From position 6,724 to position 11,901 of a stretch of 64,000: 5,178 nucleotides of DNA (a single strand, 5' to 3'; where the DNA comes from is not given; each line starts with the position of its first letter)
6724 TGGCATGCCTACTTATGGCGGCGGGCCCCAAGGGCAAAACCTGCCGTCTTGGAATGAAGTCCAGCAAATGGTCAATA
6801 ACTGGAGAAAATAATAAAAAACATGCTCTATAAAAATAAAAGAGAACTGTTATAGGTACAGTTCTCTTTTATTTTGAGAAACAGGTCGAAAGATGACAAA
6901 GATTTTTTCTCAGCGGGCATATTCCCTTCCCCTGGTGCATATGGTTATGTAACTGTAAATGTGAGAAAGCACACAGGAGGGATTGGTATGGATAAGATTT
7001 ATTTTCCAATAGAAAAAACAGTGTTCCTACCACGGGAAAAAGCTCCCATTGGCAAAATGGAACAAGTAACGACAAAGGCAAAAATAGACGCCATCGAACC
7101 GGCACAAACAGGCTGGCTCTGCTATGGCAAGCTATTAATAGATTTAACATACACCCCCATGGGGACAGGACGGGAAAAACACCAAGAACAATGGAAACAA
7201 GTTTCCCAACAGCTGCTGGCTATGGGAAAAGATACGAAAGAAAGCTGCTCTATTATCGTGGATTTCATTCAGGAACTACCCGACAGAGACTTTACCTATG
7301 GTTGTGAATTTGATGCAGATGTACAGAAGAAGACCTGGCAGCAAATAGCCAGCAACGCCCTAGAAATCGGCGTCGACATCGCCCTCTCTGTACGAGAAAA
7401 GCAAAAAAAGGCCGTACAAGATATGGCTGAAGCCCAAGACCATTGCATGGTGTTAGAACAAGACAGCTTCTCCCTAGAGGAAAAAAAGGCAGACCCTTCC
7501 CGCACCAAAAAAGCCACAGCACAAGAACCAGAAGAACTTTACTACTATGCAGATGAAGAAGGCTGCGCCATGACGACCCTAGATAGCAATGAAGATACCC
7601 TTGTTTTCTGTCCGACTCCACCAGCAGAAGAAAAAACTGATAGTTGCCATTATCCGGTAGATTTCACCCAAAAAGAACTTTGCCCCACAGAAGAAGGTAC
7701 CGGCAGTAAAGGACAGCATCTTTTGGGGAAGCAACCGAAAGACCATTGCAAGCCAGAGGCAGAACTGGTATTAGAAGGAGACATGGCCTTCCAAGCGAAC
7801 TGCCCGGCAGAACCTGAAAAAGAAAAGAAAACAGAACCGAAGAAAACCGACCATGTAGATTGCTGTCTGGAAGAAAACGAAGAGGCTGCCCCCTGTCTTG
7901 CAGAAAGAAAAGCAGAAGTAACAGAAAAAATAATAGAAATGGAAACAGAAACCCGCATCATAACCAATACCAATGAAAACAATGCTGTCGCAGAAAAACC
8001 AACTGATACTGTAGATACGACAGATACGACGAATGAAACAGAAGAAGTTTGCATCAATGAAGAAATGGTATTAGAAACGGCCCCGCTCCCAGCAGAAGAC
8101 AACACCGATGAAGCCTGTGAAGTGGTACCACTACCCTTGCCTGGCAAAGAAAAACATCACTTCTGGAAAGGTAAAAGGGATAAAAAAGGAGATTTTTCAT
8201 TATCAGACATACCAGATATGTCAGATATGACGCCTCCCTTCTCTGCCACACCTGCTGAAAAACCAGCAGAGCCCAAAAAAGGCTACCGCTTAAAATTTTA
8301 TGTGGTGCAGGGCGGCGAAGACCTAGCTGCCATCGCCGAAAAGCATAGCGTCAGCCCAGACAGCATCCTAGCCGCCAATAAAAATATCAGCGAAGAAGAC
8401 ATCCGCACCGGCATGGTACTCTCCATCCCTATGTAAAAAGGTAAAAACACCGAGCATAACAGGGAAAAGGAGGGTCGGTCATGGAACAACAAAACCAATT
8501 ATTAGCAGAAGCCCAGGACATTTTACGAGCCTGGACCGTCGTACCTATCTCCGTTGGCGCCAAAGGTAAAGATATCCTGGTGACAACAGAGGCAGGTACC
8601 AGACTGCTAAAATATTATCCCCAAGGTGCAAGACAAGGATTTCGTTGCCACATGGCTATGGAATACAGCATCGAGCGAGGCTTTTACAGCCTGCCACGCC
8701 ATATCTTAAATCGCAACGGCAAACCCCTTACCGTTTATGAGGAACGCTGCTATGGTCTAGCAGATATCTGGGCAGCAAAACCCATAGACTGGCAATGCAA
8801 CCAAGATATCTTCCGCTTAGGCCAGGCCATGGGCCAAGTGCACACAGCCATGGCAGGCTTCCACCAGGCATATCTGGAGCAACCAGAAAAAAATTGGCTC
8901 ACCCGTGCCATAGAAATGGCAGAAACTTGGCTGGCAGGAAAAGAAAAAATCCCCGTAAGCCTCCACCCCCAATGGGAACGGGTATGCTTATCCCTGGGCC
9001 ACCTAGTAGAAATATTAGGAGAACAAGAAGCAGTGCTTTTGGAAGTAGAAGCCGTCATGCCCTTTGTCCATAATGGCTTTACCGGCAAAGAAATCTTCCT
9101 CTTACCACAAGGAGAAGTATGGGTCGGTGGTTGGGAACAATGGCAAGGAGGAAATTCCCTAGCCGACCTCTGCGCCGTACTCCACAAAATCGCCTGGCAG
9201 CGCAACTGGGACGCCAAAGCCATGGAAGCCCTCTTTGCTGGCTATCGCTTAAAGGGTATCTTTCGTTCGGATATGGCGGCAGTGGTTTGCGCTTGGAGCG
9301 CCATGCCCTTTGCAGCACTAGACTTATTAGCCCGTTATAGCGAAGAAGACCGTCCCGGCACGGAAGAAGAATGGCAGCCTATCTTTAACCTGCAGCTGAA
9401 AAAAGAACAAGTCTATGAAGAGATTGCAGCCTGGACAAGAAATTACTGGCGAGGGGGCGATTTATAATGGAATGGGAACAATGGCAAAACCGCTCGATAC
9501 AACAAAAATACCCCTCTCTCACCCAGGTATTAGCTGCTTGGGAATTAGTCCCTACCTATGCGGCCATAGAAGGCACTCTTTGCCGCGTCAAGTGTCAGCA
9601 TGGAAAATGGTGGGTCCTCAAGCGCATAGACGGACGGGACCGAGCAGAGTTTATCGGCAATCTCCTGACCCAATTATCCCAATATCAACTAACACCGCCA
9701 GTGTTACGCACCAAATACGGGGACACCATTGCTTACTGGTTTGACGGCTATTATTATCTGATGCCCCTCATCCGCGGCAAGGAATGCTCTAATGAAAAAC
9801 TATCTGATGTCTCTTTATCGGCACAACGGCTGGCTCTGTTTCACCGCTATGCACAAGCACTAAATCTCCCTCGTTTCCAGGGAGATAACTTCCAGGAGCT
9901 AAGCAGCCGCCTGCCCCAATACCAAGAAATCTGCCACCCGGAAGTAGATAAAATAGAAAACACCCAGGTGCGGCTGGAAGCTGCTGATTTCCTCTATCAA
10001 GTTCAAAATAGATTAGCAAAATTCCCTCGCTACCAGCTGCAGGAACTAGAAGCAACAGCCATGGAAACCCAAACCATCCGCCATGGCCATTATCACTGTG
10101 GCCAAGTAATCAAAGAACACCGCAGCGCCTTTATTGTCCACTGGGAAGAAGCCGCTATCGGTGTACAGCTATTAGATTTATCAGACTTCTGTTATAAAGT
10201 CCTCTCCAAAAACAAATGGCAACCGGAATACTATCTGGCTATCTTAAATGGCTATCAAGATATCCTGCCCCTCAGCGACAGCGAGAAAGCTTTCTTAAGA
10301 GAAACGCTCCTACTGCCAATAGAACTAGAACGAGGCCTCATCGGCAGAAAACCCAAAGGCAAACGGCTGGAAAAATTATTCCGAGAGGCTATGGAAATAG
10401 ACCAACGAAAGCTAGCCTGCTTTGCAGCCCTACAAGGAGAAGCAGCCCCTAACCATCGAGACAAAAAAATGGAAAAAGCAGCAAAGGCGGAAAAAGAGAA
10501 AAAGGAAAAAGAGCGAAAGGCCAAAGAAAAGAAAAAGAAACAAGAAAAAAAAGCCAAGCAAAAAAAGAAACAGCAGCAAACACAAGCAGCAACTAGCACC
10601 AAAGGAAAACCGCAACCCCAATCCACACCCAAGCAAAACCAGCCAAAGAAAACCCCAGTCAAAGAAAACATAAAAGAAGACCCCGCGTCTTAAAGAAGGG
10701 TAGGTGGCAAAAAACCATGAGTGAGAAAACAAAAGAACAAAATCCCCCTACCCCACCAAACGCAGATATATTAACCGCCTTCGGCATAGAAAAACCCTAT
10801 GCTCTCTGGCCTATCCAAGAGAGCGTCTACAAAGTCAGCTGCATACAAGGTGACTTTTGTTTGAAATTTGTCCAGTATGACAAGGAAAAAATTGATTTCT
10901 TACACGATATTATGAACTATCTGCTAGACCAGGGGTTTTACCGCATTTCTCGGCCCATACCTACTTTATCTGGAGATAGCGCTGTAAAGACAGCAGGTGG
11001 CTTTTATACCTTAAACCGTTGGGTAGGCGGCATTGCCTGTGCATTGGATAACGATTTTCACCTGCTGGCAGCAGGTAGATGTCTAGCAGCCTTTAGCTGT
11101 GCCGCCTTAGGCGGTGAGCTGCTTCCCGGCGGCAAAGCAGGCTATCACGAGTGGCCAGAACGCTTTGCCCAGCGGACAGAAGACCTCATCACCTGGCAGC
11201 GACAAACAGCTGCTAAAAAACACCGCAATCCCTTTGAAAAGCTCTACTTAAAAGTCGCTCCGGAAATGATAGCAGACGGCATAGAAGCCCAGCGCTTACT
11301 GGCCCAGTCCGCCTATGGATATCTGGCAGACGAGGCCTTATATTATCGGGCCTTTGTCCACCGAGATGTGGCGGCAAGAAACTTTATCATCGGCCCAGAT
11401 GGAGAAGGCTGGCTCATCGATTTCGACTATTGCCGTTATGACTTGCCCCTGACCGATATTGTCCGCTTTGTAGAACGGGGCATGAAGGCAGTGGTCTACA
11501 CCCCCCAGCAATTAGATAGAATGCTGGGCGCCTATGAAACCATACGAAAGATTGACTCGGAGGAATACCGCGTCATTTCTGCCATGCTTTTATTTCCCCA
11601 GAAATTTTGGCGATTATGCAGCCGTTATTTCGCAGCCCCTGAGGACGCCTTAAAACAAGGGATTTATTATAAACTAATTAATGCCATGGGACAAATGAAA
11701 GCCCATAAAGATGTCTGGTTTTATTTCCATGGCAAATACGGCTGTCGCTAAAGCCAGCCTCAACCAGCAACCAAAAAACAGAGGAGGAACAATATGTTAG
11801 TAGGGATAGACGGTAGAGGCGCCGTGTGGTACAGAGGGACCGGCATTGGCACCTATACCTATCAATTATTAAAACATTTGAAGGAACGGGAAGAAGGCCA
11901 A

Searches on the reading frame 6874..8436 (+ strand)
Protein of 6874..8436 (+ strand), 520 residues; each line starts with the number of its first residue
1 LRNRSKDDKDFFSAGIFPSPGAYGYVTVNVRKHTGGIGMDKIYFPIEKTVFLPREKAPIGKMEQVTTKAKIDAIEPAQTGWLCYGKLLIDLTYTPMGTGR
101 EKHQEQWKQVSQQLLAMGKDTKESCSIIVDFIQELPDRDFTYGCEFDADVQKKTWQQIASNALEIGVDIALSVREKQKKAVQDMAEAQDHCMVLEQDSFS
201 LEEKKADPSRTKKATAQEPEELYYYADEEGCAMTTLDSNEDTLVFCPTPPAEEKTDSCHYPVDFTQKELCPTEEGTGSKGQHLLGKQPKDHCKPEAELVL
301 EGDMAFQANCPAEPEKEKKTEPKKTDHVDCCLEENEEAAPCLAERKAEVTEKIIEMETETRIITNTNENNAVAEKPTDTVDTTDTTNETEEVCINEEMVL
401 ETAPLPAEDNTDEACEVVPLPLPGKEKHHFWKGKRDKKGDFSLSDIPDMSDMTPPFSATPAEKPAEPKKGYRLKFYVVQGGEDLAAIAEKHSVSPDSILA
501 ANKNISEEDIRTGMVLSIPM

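Call 3: search_protein_families(library=pfam, proteins=[window:6874-8436:+], max_evalue=0.01)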
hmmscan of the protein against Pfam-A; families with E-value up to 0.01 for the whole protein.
window:6874-8436:+ (520 aa): 2 families
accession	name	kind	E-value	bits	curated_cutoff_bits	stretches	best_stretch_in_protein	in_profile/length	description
PF01476.26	LysM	-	7e-08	32.7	20.9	1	476-519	1-43/43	LysM domain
PF23473.1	LysM3_LYK4_5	-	0.0046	17.4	29.3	1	476-510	5-38/48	LYK4/5 LysM3 domain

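Call 4: search_protein_families(library=ncbifam, proteins=[window:6874-8436:+], max_evalue=0.01)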
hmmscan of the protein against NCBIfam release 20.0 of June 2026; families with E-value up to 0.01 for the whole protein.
window:6874-8436:+ (520 aa): 3 families
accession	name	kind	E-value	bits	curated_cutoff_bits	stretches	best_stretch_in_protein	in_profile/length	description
TIGR02907.1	spore_VI_D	equivalog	0.00092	18.9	169.85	1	472-519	298-344/344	stage VI sporulation protein D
NF041208.1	celldiv_DipM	equivalog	0.0015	17.9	740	1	474-519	184-228/419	cell division endopeptidase DipM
NF050804.1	CellDivDipMCaul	equivalog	0.0058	15.5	900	0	438-519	325-404/634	cell division endopeptidase DipM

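Call 40: find_homologous_proteins(query=window:6988-8433:+, max_evalue=0.00001)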
Query window:6988-8433:+ (482 aa): 8 proteins with E <= 0.00001 among 6651 candidates.
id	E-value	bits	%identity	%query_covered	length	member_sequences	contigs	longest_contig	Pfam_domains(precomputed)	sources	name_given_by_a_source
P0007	8.1e-291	983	90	100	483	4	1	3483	PF01476.27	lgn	-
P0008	3.9e-202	691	68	100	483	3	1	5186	PF01476.27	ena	-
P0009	5.1e-198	677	68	100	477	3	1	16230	PF01476.27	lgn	-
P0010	2.8e-195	668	65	100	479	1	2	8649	PF01476.27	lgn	-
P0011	1.9e-179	616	63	100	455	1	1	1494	PF01476.27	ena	-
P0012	1.3e-170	587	60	100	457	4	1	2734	PF01476.27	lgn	-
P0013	4.5e-162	559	89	60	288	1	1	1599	PF01476.27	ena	-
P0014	2.9e-123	431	50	100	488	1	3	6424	PF01476.27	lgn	-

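Call 41: find_encoding_contigs(protein=P0009, flank=10000, max_places=3)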
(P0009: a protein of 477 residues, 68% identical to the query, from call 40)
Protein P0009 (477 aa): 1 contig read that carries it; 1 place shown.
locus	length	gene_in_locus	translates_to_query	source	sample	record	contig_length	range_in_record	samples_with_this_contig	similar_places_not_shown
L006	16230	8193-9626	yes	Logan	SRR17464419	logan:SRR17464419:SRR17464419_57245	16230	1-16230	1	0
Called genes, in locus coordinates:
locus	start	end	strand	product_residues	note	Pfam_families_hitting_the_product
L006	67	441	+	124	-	PF00392:GntR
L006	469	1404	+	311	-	PF00005:ABC_tran, PF13304:AAA_21 (weak)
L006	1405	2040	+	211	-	PF13346:ABC2_membrane_5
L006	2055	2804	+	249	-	PF00106:adh_short, PF08659:KR, PF13561:adh_short_C2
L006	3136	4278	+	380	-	PF20720:nSTAND3 (faint), PF03308:MeaB (faint)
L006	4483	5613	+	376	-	PF00149:Metallophos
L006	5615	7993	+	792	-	PF02463:SMC_N, PF13175:AAA_15 (weak), PF13304:AAA_21 (faint), PF13476:AAA_23, PF13514:AAA_27 (weak)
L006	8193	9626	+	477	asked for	PF01476:LysM (weak)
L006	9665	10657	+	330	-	-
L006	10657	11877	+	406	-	-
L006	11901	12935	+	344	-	PF27663:Spore_coat_YutH, PF01636:APH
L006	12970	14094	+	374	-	PF13439:Glyco_transf_4, PF00982:Glyco_transf_20 (faint), PF20706:GT4-conflict, PF00534:Glycos_transf_1, PF13692:Glyco_trans_1_4, PF13524:Glyco_trans_1_2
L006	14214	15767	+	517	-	PF02463:SMC_N (faint), PF13555:AAA_29 (faint), PF00005:ABC_tran, PF00350:Dynamin_N (faint), PF13304:AAA_21 (faint), PF12848:ABC_tran_Xtn, PF00005:ABC_tran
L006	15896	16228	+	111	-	?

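Call 42: find_encoding_contigs(protein=P0010, flank=10000, max_places=3)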
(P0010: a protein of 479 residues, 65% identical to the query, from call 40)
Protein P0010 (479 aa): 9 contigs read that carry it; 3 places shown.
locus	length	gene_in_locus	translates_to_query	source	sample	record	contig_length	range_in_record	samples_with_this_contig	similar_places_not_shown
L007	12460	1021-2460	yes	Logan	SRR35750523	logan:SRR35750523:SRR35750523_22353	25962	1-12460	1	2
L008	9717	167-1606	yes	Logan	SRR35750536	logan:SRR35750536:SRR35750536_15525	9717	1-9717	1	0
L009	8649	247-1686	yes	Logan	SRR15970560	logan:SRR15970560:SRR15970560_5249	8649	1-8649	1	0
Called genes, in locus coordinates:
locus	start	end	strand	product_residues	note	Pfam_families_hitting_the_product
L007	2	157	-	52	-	?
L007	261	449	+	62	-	-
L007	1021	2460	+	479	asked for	PF01476:LysM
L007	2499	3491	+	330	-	-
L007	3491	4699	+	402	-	-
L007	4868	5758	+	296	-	PF01636:APH, PF27663:Spore_coat_YutH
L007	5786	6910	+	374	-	PF13439:Glyco_transf_4, PF00982:Glyco_transf_20 (faint), PF20706:GT4-conflict, PF00534:Glycos_transf_1, PF13692:Glyco_trans_1_4, PF13524:Glyco_trans_1_2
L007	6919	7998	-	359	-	PF00535:Glycos_transf_2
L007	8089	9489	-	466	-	PF01554:MatE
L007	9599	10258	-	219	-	PF00857:Isochorismatase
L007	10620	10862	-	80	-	PF11823:Se_S_carrier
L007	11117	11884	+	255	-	PF18912:DZR_2 (weak), PF00156:Pribosyltran (weak)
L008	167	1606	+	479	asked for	PF01476:LysM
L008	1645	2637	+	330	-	-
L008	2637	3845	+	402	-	-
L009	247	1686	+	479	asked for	PF01476:LysM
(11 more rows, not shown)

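Call 43: find_encoding_contigs(protein=P0014, flank=10000, max_places=3)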
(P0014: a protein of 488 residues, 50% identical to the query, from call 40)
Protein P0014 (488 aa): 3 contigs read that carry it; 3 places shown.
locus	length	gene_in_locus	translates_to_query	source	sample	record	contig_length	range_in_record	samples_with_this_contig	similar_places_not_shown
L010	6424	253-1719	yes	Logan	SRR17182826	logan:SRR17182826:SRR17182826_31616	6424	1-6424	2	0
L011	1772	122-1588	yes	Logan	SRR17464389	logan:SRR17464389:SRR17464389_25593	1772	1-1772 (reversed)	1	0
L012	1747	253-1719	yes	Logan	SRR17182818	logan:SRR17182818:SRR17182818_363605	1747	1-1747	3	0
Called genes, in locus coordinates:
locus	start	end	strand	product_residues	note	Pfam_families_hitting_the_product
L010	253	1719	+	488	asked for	PF01476:LysM (weak)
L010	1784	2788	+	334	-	-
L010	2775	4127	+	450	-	-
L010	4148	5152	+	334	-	PF27663:Spore_coat_YutH, PF01636:APH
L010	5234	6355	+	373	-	PF13439:Glyco_transf_4, PF00534:Glycos_transf_1, PF13692:Glyco_trans_1_4, PF20706:GT4-conflict, PF13524:Glyco_trans_1_2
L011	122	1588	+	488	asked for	PF01476:LysM (weak)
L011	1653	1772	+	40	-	?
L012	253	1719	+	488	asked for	PF01476:LysM (weak)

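Call 44: find_encoding_contigs(protein=P0007, flank=10000, max_places=3)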
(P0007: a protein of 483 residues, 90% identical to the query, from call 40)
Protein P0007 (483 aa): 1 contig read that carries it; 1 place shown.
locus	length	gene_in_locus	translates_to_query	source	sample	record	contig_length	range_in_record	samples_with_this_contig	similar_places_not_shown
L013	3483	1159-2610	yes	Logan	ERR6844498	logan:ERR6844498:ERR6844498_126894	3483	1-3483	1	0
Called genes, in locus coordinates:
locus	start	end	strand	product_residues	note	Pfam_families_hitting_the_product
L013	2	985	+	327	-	?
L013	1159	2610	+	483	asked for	PF01476:LysM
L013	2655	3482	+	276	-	?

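Call 45: find_encoding_contigs(protein=P0008, flank=10000, max_places=3)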
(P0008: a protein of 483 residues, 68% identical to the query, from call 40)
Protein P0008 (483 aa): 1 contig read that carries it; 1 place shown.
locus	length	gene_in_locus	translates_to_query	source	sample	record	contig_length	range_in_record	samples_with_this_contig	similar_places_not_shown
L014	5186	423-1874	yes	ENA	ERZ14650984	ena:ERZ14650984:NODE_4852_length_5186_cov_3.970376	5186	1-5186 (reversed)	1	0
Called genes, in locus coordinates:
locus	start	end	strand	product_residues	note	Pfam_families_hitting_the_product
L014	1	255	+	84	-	?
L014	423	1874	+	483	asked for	PF01476:LysM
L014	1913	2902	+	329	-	-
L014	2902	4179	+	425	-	-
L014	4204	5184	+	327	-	?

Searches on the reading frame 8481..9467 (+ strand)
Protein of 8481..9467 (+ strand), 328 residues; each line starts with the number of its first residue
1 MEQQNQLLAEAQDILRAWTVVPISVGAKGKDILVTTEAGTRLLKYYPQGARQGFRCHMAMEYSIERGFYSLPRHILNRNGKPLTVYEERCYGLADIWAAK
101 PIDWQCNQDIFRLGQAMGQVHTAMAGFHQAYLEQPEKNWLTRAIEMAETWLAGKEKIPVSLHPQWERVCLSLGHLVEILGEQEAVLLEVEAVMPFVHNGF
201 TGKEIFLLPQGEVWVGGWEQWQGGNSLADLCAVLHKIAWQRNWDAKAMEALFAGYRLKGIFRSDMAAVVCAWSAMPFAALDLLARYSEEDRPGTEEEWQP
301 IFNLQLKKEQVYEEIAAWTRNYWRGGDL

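Call 3: search_protein_families(library=pfam, proteins=[window:8481-9467:+], max_evalue=0.01)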
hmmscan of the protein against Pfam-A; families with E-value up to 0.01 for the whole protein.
window:8481-9467:+ (328 aa): 0 families

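Call 4: search_protein_families(library=ncbifam, proteins=[window:8481-9467:+], max_evalue=0.01)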
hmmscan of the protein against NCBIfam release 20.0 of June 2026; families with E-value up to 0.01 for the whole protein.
window:8481-9467:+ (328 aa): 2 families
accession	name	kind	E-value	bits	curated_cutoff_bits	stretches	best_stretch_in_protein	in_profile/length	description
TIGR02906.1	spore_CotS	subfamily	6.6e-13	48.3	172.7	2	33-138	14-119/314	CotS family spore coat protein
NF008738.0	PRK11768.1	equivalog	0.0026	17.2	194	1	77-178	90-188/327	serine/threonine protein kinase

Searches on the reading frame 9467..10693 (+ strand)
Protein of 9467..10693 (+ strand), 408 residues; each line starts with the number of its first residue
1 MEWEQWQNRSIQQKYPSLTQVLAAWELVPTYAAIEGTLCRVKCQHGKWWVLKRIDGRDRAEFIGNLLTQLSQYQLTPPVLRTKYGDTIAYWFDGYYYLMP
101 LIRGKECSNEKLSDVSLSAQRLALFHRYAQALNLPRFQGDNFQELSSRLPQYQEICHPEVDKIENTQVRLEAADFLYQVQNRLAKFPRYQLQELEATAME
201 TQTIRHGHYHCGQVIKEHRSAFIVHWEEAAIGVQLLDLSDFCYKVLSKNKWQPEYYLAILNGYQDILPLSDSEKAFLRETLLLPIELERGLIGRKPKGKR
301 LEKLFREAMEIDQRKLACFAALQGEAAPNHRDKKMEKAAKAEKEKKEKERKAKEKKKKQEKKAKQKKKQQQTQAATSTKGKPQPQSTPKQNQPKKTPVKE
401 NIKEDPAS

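Call 3: search_protein_families(library=pfam, proteins=[window:9467-10693:+], max_evalue=0.01)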
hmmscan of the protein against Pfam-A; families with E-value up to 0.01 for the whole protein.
window:9467-10693:+ (408 aa): 0 families

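Call 4: search_protein_families(library=ncbifam, proteins=[window:9467-10693:+], max_evalue=0.01)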
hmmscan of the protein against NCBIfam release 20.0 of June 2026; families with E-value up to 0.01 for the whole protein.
window:9467-10693:+ (408 aa): 4 families
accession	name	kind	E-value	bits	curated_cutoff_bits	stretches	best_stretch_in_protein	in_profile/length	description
TIGR02906.1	spore_CotS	subfamily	3.9e-19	68.7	172.7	1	49-284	22-271/314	CotS family spore coat protein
TIGR02904.1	spore_ysxE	equivalog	1.3e-18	67.4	263.55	1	19-287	2-282/309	spore coat protein YsxE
NF053880.1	SprCtKinCotIBac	equivalog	0.00099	18.2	550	1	174-315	177-321/328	spore coat kinase CotI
NF003558.0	PRK05231.1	equivalog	0.0044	16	271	0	238-279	228-268/322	homoserine kinase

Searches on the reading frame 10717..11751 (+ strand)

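Call 3: search_protein_families(library=pfam, proteins=[window:10717-11751:+], max_evalue=0.01)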
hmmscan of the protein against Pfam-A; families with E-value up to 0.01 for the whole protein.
window:10717-11751:+ (344 aa): 2 families
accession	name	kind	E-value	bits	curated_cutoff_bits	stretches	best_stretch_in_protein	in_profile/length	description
PF01636.29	APH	-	1e-11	45.5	23.2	1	44-274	20-230/239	Phosphotransferase enzyme family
PF19974.5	TCAD9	-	0.0028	17.3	40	1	200-248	293-334/429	Ternary complex associated domain 9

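Call 4: search_protein_families(library=ncbifam, proteins=[window:10717-11751:+], max_evalue=0.01)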
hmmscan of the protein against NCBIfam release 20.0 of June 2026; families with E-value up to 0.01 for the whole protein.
window:10717-11751:+ (344 aa): 7 families
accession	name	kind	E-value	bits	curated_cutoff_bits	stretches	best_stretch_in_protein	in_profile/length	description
TIGR02906.1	spore_CotS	subfamily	4.6e-59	199.9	172.7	1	35-328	10-304/314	CotS family spore coat protein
NF053880.1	SprCtKinCotIBac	equivalog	7.6e-29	100.7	550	1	37-307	31-302/328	spore coat kinase CotI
TIGR02904.1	spore_ysxE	equivalog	2.3e-15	56.7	263.55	1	18-307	4-292/309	spore coat protein YsxE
TIGR02905.1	spore_yutH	equivalog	1.5e-08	34.1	215.05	1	54-320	39-296/313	spore coat putative kinase YutH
NF002475.0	PRK01723.1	equivalog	0.00017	20.7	142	1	210-244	161-195/241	3-deoxy-D-manno-octulosonic acid kinase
NF003558.0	PRK05231.1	equivalog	0.00078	18.5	271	0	208-292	184-271/322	homoserine kinase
NF008738.0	PRK11768.1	equivalog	0.0017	17.8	194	0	212-290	198-271/327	serine/threonine protein kinase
